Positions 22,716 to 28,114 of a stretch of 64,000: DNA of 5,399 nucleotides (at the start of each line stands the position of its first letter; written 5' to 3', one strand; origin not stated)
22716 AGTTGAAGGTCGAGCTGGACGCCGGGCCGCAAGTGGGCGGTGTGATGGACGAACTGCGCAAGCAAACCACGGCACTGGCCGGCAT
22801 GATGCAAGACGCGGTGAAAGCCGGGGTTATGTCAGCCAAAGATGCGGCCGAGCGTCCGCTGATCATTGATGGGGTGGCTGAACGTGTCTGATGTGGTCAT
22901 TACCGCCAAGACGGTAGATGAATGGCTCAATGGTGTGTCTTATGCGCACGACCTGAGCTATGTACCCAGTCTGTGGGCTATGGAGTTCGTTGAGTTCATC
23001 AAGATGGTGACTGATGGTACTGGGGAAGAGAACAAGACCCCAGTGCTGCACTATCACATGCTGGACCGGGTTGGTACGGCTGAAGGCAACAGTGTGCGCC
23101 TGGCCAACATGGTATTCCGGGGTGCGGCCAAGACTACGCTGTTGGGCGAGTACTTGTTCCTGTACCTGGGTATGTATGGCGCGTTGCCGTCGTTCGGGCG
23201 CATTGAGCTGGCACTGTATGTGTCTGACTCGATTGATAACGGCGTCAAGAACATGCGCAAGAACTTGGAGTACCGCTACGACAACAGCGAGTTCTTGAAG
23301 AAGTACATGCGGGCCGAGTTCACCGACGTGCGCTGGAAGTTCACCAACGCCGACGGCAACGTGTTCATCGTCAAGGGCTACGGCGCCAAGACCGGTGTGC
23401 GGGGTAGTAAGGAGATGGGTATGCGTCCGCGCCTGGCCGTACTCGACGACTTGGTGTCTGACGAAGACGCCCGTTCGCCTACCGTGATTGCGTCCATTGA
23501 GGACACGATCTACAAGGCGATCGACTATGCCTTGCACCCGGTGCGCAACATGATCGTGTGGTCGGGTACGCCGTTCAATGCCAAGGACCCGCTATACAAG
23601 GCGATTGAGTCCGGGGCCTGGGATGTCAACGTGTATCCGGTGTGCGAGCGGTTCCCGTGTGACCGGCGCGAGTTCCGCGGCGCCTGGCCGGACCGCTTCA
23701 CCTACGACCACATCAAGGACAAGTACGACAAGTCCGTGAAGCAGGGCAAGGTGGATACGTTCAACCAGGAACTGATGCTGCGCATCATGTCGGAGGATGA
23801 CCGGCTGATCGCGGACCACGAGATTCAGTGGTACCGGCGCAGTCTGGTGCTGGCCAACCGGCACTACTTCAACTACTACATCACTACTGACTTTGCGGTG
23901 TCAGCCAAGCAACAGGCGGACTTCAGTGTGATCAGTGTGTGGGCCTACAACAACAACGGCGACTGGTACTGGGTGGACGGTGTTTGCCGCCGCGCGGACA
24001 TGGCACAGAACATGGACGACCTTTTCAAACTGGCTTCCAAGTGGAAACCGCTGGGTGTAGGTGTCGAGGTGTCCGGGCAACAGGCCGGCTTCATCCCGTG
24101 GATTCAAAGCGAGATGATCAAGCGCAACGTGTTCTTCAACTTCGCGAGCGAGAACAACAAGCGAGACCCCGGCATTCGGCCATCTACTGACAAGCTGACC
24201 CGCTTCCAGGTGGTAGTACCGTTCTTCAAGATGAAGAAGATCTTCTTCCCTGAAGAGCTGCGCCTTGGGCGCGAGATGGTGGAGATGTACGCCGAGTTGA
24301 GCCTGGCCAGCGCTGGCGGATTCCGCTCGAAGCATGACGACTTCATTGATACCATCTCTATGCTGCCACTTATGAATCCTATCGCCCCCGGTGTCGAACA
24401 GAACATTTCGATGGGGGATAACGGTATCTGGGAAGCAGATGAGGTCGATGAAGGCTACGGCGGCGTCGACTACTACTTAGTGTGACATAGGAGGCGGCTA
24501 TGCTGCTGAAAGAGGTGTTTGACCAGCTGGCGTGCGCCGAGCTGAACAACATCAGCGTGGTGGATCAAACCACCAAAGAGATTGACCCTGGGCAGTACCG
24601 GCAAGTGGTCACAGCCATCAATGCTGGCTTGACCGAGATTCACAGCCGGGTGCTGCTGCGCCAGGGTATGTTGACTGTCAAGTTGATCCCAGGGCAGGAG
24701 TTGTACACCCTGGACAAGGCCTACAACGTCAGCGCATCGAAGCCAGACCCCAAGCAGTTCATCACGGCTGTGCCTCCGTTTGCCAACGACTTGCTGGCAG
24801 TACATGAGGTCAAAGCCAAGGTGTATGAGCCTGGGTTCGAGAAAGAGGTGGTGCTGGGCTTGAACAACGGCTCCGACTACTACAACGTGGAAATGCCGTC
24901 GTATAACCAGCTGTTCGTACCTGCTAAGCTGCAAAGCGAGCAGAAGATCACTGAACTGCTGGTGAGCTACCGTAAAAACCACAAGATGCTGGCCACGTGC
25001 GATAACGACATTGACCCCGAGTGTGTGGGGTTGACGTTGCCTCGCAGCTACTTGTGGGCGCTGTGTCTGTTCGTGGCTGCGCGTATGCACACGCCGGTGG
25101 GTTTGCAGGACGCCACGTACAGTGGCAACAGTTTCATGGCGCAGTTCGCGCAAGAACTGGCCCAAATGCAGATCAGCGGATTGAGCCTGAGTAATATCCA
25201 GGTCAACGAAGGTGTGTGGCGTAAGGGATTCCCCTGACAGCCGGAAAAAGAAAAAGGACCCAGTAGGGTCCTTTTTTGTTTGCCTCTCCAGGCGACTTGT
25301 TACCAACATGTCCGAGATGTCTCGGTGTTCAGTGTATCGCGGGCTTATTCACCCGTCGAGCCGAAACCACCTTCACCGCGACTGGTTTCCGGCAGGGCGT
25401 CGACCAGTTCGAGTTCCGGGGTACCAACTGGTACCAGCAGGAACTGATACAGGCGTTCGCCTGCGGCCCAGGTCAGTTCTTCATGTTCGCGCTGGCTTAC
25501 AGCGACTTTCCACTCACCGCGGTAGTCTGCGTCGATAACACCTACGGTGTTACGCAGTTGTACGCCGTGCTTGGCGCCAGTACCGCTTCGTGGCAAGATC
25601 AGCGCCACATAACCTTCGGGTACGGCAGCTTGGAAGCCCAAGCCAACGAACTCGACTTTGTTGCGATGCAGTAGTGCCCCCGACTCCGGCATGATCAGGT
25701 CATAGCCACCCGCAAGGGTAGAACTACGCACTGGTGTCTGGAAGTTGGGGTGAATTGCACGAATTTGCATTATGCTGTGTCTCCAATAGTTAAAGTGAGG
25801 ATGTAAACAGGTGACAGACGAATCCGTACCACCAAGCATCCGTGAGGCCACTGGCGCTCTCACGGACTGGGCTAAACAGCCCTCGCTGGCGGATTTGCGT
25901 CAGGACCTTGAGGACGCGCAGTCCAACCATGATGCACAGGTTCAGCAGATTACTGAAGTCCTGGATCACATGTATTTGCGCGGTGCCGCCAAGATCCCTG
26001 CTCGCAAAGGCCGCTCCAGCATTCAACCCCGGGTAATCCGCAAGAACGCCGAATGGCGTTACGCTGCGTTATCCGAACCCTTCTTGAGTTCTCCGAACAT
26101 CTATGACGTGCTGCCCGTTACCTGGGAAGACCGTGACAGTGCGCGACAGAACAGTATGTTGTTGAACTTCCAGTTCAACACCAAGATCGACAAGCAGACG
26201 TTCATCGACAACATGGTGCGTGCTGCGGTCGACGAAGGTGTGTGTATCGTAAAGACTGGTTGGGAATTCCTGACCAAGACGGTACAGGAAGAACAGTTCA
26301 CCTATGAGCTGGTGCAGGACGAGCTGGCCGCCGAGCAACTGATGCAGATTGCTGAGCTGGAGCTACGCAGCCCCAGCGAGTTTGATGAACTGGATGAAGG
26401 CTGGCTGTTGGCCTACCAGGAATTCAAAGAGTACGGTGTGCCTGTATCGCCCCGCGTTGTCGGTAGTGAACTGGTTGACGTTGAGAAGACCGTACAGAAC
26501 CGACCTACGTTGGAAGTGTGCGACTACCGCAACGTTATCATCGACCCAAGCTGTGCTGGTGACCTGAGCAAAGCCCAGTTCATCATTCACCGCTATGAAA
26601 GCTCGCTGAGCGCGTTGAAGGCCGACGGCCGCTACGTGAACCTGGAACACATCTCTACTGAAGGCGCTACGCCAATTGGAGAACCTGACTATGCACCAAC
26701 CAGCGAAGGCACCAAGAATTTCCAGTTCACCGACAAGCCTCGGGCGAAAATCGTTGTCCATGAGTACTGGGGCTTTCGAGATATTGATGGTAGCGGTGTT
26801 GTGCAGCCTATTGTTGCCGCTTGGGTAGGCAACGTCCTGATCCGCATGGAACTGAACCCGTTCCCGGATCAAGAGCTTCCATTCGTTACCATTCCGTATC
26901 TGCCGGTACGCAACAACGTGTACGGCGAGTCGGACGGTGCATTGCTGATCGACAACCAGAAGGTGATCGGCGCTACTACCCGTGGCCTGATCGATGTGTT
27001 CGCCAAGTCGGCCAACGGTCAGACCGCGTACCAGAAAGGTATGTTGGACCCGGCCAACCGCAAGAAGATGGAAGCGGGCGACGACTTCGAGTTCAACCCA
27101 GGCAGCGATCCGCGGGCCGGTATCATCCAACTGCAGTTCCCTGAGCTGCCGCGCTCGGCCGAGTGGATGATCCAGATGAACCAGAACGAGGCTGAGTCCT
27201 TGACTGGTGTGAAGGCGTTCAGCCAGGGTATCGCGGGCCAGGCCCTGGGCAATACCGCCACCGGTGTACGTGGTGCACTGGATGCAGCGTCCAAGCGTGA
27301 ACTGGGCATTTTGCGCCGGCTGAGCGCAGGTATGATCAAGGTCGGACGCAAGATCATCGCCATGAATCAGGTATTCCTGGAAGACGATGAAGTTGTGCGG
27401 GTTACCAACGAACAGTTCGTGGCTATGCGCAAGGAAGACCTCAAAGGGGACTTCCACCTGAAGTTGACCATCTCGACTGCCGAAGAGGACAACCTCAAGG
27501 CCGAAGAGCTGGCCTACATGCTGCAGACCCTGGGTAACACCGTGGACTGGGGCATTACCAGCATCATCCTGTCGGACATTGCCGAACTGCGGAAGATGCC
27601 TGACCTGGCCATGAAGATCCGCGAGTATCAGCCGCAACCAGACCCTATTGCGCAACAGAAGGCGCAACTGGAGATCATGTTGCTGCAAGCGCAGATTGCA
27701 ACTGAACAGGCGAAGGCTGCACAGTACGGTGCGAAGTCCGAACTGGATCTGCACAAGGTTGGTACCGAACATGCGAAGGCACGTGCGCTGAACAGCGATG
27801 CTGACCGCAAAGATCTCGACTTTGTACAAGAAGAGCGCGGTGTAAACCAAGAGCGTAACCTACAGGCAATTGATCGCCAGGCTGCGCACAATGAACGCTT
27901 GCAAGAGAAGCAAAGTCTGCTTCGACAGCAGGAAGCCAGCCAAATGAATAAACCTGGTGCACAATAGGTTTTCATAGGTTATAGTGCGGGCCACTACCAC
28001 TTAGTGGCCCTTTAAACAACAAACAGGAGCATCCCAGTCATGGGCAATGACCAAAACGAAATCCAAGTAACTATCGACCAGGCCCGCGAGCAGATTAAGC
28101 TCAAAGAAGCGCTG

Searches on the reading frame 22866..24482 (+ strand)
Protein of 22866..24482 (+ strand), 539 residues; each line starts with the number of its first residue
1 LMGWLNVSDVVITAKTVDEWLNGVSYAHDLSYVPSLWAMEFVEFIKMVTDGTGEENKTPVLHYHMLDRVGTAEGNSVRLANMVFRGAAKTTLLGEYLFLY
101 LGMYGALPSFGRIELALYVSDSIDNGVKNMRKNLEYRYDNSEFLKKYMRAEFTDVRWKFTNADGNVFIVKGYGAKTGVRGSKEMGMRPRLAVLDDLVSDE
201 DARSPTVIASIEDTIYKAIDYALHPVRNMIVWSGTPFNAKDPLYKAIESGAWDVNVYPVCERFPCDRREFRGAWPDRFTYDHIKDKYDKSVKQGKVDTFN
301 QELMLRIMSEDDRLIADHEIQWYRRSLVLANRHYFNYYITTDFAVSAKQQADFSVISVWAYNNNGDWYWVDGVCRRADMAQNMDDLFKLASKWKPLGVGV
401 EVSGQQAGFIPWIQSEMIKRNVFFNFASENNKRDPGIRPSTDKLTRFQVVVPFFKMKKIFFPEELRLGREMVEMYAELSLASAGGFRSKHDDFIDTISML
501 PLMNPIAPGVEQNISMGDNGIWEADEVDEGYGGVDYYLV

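Call 9: search_dna_similar(query=window:22866-24482:+, collection=phages, mode=protein, max_rows=30)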
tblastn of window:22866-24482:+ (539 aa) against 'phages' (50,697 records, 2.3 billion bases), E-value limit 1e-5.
Records with a match: 538; places in all: 538; records where one place covers at least 80% of the query: 480.
Best place of each record, by identity: 60-80% 144; <60% 394.
By first word of the organism name: Vibrio 107; Escherichia 104; Pseudomonas 101; Klebsiella 29; Erwinia 21; Rhizobium 17; Achromobacter 17; Pectobacterium 14; Salmonella 11; Stenotrophomonas 10; and 31 more.
By host as written in the record: - 89; Escherichia coli 51; Pseudomonas aeruginosa 39; Vibrio breoganii 15; Klebsiella pneumoniae 14; Pseudomonas aeruginosa ATCC 27853 12; Achromobacter xylosoxidans I2BC 12; Pseudomonas aeruginosa PAO1 11; and 141 more.
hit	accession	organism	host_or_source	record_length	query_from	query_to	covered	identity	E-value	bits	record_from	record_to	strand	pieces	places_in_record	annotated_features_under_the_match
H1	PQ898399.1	Enterobacter phage SonariX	Enterobacter cloacae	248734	5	539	99%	66.9%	0e+0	764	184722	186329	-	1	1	hypothetical protein (x2)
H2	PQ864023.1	Enterobacter phage vB_Ecl_SABI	Enterobacter cloacae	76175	5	539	99%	66.9%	0e+0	764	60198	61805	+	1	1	hypothetical protein (x2)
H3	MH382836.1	Pseudomonas phage phCDa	Pseudomonas fluorescens CS1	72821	15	527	95%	68.4%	0e+0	738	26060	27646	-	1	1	terminase large subunit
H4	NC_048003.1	Pseudomonas phage phCDa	Pseudomonas fluorescens CS1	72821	15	527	95%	68.4%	0e+0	738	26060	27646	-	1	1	terminase large subunit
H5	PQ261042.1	Pseudomonas phage Minga_mokiny_4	Pseudomonas aeruginosa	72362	13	539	98%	66.2%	0e+0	748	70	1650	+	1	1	terminase large subunit | virion structural protein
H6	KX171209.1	Pseudomonas phage vB_Pae575P-3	Pseudomonas sp.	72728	13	539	98%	66.2%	0e+0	747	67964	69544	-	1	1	terminase large subunit | ribosome_binding_site | hypothetical protein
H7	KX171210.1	Pseudomonas phage vB_Pae1396P-5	Pseudomonas sp.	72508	13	539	98%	66.2%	0e+0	747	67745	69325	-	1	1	hypothetical protein (x2) | ribosome_binding_site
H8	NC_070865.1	Pseudomonas phage vB_Pae575P-3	Pseudomonas sp.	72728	13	539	98%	66.2%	0e+0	747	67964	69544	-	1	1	terminase large subunit | ribosome_binding_site | virion structural protein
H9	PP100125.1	Pseudomonas phage vB_PaP_HN01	Pseudomonas aeruginosa ATCC27853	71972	13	539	98%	66.0%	0e+0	746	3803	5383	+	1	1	terminase large subunit | hypothetical protein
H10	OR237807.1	Pseudomonas phage PWJ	Pseudomonas aeruginosa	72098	13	539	98%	66.0%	0e+0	745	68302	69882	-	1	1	terminase large subunit | hypothetical protein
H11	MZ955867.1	Pseudomonas phage vB_PaeP_TUMS_P121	Pseudomonas aeruginosa ATCC 27853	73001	13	539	98%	66.0%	0e+0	745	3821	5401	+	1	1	terminase large subunit | hypothetical protein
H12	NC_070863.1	Pseudomonas phage vB_PaeP_TUMS_P121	Pseudomonas aeruginosa ATCC 27853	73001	13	539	98%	66.0%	0e+0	745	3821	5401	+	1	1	terminase large subunit | virion structural protein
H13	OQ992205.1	Pseudomonas phage vB_PaeP_YL2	Pseudomonas aeruginosa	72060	13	539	98%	66.0%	0e+0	745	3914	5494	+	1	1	terminase large subunit | viron structural protein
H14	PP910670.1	Pseudomonas phage vB_Pae_TUMS_PL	Pseudomonas aeruginosa ATCC 27853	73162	13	539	98%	66.0%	0e+0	745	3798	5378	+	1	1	terminase large subunit | hypothetical protein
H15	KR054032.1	Pseudomonas phage DL64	Pseudomonas aeruginosa PAO1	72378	13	539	98%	66.0%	0e+0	744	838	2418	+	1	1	hypothetical protein (x2)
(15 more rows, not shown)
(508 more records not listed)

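Call 18: find_related_loci(query=window:22866-24482:+, collection=viral_contigs, flank=6000)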
Query window:22866-24482:+ (539 aa) in viral_contigs; peptide patterns used: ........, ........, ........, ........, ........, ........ (x = any residue, [..] = any of these).
72 stretches matched a pattern; 67 encode a relative of the query (tblastn E <= 1e-3); 67 distinct loci.
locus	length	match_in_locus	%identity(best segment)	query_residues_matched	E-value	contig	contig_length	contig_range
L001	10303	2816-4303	74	12-508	0e+0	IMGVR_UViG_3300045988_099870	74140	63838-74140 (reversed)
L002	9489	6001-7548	71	15-526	0e+0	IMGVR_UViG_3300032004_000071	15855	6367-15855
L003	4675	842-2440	68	13-539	0e+0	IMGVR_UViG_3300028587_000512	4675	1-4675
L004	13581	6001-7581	66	13-539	0e+0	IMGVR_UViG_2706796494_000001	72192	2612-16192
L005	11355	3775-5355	66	13-539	0e+0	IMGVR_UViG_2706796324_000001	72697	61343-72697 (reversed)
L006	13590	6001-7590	66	14-539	0e+0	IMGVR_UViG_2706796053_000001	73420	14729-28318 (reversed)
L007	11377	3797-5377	65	13-539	0e+0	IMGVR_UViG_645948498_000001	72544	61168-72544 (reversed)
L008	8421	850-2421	66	15-539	0e+0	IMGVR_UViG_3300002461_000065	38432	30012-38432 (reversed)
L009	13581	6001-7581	65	13-539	0e+0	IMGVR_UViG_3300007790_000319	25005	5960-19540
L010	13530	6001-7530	67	14-520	0e+0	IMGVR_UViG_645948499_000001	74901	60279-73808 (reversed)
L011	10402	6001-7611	65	6-538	0e+0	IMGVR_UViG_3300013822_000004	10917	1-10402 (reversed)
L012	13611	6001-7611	64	6-538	0e+0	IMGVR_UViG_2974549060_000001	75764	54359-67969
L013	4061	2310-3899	63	7-539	0e+0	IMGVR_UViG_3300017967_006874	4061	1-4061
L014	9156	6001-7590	63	7-539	0e+0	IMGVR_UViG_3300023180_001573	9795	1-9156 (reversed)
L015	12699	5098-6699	62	5-539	0e+0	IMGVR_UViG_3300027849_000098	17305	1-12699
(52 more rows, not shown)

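Call 47: search_protein_families(library=pfam, proteins=[window:22866-24482:+], max_evalue=0.01)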
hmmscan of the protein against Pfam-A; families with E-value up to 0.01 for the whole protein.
window:22866-24482:+ (539 aa): 0 families

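Call 69: search_protein_families(library=phrogs, proteins=[window:22866-24482:+], max_evalue=1e-10)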
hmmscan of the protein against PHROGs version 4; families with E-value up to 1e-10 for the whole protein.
window:22866-24482:+ (539 aa): 2 families
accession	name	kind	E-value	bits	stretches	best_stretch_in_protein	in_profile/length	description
phrog_38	-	head and packaging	3.7e-99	334.4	1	41-523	273-724/760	terminase large subunit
phrog_5573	-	head and packaging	3.1e-13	50.7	1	286-499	36-229/250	terminase large subunit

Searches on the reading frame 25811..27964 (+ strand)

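Call 65: search_protein_families(library=phrogs, proteins=[window:25811-27964:+], max_evalue=0.00001)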
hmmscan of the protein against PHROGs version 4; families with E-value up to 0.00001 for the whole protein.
window:25811-27964:+ (718 aa): 3 families
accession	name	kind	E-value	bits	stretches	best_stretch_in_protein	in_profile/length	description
phrog_1216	-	head and packaging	4.6e-235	783.4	1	16-708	7-676/714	portal protein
phrog_156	-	head and packaging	2e-22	80.4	1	230-706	146-673/681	portal protein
phrog_332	-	connector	1.9e-12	47.4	1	230-642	153-533/560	head-tail adaptor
